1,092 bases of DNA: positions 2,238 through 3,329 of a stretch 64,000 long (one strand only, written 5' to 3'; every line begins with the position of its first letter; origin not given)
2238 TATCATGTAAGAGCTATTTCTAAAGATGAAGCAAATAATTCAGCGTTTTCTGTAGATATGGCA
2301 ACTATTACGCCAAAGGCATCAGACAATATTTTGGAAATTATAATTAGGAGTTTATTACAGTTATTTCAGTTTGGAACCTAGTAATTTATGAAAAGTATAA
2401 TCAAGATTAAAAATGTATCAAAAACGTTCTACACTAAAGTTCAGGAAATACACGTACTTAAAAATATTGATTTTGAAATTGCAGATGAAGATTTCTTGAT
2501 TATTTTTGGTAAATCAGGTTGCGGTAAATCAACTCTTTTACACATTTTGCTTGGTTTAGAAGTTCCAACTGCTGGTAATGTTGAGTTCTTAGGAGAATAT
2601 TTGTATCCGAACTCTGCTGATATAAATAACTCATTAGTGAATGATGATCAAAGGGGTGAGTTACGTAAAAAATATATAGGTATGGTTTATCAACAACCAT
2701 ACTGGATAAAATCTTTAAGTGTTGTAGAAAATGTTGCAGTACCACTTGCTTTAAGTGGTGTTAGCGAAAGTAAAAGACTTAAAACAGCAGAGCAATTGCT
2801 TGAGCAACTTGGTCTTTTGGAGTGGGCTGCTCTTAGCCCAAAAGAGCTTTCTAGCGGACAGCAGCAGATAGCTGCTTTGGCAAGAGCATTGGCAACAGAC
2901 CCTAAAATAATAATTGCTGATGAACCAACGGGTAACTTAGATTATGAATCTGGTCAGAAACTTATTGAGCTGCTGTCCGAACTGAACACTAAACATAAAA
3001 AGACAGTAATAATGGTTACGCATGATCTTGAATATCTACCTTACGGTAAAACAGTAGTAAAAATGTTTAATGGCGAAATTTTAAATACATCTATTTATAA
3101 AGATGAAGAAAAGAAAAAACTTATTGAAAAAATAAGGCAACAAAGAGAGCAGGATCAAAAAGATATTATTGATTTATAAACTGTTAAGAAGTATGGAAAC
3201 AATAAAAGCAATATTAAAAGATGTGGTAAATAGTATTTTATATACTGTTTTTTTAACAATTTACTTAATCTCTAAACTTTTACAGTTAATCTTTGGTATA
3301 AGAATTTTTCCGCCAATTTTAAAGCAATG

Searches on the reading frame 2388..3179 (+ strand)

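Call 36: search_protein_families(library=pfam, proteins=[window:2388-3179:+], max_evalue=0.00001)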
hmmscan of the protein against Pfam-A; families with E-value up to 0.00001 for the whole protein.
window:2388-3179:+ (263 aa): 3 families
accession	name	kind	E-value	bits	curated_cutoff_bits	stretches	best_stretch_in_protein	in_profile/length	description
PF00005.33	ABC_tran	-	1e-29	104.3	25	1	24-181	1-136/137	ABC transporter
PF13304.12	AAA_21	-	1.5e-08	35.5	27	0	149-214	233-300/304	AAA domain, putative AbiEii toxin, Type IV TA system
PF02463.25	SMC_N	-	3.5e-07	30.3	40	0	141-228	124-213/220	RecF/RecN/SMC N terminal domain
